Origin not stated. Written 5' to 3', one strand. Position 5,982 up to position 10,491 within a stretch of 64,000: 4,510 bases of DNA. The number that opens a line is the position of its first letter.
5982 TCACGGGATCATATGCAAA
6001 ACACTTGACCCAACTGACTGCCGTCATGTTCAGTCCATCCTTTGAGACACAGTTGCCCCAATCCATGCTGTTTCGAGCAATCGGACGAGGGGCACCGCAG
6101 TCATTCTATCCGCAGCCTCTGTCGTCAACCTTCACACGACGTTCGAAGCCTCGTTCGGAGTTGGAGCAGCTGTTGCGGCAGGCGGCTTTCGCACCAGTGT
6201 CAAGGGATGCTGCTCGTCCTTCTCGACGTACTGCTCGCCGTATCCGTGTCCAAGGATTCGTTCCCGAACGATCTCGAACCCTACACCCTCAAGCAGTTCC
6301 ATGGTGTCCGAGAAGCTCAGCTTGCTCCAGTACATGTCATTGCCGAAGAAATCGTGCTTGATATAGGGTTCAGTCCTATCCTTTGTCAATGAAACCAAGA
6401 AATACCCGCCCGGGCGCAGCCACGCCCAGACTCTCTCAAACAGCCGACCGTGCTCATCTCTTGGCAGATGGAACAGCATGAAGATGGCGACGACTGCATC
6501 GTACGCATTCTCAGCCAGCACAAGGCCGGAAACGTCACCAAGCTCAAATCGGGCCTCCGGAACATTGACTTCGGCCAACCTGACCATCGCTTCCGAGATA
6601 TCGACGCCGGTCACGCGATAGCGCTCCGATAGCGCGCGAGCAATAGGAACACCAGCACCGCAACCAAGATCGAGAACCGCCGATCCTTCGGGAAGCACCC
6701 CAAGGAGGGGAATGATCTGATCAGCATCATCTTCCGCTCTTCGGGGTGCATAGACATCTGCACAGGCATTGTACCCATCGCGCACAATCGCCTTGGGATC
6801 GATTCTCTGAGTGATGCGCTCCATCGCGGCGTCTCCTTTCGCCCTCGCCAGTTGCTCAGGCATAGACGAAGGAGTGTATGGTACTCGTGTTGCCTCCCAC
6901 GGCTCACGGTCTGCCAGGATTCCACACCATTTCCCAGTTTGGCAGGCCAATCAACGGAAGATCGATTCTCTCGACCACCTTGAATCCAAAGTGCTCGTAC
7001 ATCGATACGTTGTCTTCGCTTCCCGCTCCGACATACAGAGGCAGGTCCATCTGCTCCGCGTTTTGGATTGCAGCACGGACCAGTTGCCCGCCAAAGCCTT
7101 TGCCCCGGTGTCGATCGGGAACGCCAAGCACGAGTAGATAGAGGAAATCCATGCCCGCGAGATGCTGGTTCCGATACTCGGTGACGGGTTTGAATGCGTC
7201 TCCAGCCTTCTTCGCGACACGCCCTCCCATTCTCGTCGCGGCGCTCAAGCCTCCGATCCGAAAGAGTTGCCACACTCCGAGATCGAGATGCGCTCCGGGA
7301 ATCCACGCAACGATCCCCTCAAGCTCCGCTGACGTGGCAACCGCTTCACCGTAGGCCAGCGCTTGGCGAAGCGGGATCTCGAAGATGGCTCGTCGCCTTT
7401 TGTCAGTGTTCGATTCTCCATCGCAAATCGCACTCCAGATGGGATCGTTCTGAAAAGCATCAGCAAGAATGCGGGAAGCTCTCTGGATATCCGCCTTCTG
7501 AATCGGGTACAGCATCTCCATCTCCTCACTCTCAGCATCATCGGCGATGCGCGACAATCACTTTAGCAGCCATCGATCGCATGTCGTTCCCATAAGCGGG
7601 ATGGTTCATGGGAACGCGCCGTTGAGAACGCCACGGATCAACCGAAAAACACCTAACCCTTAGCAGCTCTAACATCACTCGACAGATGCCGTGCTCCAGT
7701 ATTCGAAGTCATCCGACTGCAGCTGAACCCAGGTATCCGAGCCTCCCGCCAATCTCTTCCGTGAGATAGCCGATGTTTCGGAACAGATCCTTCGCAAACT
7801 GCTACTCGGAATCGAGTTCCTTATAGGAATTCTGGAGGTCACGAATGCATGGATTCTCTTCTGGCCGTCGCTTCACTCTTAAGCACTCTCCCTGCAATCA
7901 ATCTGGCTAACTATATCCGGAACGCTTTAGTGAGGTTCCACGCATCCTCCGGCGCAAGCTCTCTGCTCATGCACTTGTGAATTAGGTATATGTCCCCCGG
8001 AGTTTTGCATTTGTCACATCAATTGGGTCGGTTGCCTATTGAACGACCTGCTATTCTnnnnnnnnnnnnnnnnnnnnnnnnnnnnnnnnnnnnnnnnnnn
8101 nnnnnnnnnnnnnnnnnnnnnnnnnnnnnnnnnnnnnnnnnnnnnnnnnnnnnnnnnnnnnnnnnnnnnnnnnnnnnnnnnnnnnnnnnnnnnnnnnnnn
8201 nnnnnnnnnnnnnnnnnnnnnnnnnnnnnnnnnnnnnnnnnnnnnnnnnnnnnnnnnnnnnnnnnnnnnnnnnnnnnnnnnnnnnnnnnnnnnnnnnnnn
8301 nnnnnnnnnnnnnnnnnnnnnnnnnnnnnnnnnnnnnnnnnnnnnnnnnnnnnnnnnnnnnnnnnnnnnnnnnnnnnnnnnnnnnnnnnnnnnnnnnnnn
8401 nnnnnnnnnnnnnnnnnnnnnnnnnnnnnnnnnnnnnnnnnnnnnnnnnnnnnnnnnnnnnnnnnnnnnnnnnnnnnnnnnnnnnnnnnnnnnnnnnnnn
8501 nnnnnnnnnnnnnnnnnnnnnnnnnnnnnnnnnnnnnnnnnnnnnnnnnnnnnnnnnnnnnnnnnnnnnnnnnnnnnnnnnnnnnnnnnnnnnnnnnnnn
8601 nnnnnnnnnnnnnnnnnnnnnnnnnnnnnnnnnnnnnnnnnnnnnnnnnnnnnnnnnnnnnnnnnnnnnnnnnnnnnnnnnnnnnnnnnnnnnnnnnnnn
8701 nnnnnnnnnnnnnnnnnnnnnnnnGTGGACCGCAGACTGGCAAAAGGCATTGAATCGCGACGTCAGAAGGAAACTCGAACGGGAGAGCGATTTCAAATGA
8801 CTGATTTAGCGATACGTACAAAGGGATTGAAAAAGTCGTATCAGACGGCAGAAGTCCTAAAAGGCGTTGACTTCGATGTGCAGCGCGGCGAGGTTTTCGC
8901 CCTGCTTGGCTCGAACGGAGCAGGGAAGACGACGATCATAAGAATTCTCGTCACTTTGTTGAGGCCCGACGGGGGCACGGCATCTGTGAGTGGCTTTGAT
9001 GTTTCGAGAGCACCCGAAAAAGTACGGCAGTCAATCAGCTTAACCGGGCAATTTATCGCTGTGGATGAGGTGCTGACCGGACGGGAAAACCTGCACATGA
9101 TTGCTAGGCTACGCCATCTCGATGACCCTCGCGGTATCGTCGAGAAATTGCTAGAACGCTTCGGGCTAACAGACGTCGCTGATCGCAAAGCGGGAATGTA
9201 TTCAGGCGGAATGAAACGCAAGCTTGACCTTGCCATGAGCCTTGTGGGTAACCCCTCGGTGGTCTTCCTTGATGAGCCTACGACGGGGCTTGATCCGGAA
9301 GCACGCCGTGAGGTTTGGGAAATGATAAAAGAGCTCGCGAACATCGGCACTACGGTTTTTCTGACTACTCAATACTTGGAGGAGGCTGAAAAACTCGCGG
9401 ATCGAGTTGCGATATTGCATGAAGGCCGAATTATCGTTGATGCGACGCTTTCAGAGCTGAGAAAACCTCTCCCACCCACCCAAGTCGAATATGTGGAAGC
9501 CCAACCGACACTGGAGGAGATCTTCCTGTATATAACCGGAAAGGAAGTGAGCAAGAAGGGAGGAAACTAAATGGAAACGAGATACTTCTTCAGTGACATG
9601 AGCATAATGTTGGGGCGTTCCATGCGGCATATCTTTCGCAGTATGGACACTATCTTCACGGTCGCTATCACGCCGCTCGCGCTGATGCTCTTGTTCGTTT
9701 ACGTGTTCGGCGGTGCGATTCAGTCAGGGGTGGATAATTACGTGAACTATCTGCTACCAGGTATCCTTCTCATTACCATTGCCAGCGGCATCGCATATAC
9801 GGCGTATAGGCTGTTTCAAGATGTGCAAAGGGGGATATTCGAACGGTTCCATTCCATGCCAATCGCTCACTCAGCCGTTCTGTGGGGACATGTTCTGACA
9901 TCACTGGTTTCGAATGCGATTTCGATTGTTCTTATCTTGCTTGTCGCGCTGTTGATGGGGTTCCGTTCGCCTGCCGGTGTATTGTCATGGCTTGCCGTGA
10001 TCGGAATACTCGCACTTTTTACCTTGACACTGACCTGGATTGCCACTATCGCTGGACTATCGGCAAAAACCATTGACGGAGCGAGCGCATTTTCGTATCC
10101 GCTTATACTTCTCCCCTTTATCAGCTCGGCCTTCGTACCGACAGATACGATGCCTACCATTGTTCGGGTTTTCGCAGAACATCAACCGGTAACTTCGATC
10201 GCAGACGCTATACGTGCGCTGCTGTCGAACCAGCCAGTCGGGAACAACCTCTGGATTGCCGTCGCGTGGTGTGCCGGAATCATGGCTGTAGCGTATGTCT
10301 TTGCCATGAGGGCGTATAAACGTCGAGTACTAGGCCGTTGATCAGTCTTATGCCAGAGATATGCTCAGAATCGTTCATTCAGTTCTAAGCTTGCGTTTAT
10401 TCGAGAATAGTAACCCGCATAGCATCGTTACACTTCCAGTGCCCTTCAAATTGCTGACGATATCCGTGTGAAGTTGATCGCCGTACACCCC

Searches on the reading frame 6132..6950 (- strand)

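Call 48: search_protein_families(library=pfam, proteins=[window:6132-6950:-], max_evalue=0.001)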
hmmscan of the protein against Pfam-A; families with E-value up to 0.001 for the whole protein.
window:6132-6950:- (272 aa): 9 families
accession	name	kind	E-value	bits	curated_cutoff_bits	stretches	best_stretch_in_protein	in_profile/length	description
PF13649.12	Methyltransf_25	-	3.4e-20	73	27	1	92-182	1-97/97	Methyltransferase domain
PF08241.18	Methyltransf_11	-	1.4e-17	64.5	21.2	1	93-186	1-95/95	Methyltransferase domain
PF13489.12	Methyltransf_23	-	3.6e-13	50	27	1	76-189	10-119/164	Methyltransferase domain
PF08242.18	Methyltransf_12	-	1.5e-12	48.6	30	1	93-184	1-98/98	Methyltransferase domain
PF13847.12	Methyltransf_31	-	1.5e-09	38.1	27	1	89-190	4-113/145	Methyltransferase domain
PF02353.26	CMAS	-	4.9e-08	33.1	27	1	86-189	60-167/273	Mycolic acid cyclopropane synthetase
PF06325.19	PrmA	-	8.3e-06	25.9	22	1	88-187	161-259/296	Ribosomal protein L11 methyltransferase (PrmA)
PF05175.20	MTS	-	4.4e-05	23.6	23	1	82-150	23-91/170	Methyltransferase small domain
PF01209.24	Ubie_methyltran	-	0.00033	20.5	20.1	1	88-198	47-163/233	ubiE/COQ5 methyltransferase family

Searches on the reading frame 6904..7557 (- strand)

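Call 48: search_protein_families(library=pfam, proteins=[window:6904-7557:-], max_evalue=0.001)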
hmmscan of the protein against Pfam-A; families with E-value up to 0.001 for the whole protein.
window:6904-7557:- (217 aa): 6 families
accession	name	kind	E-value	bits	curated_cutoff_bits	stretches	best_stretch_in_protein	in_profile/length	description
PF08445.16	FR47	-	1.1e-05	25.8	22.1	1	140-195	23-80/86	FR47-like protein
PF13508.13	Acetyltransf_7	-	1.2e-05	26.1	27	1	142-194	32-84/84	Acetyltransferase (GNAT) domain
PF00583.31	Acetyltransf_1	-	1.7e-05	25.5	20.7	1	138-192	59-116/116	Acetyltransferase (GNAT) family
PF13527.13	Acetyltransf_9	-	4.1e-05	24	25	1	142-194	76-126/127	Acetyltransferase (GNAT) domain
PF14542.12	Acetyltransf_CG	-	9e-05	23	30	1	138-171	24-57/80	GCN5-related N-acetyl-transferase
PF13673.13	Acetyltransf_10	-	0.00017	22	23.6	1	143-196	56-111/128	Acetyltransferase (GNAT) domain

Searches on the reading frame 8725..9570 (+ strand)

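Call 48: search_protein_families(library=pfam, proteins=[window:8725-9570:+], max_evalue=0.001)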
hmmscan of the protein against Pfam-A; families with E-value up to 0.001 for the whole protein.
window:8725-9570:+ (281 aa): 6 families
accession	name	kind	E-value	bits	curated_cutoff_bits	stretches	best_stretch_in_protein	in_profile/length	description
PF00005.33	ABC_tran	-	6.9e-30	104.9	25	1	45-187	1-137/137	ABC transporter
PF13304.12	AAA_21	-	1.1e-16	62.3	27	2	159-216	238-298/304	AAA domain, putative AbiEii toxin, Type IV TA system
PF13175.12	AAA_15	-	3.1e-06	27.5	32.1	0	57-82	25-50/374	AAA ATPase domain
PF13401.12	AAA_22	-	5.7e-05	23.9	27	1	57-213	7-120/130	AAA domain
PF13555.12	AAA_29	-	0.00037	20.6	27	1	47-83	14-50/61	P-loop containing region of AAA domain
PF02702.23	KdpD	-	0.00046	20.1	26.1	1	150-232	56-141/210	Osmosensitive K+ channel His kinase sensor domain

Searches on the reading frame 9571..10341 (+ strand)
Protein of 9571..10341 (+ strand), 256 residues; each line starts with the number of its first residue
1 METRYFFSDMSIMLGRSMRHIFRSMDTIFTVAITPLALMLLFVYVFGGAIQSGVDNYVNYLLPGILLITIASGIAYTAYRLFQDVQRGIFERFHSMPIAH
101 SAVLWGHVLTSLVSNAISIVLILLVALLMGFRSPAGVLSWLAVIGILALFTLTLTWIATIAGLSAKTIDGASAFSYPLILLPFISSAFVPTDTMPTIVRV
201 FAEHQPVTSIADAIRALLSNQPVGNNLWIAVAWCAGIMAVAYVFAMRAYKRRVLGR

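Call 48: search_protein_families(library=pfam, proteins=[window:9571-10341:+], max_evalue=0.001)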
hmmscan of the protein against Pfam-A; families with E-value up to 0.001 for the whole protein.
window:9571-10341:+ (256 aa): 2 families
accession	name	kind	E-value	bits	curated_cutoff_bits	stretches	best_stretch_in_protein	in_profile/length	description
PF01061.29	ABC2_membrane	-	3.1e-21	76.3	26.9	1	11-217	4-209/211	ABC-2 type transporter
PF12698.13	ABC2_membrane_3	-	8.7e-15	55.1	31.6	1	52-245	155-345/347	ABC-2 family transporter protein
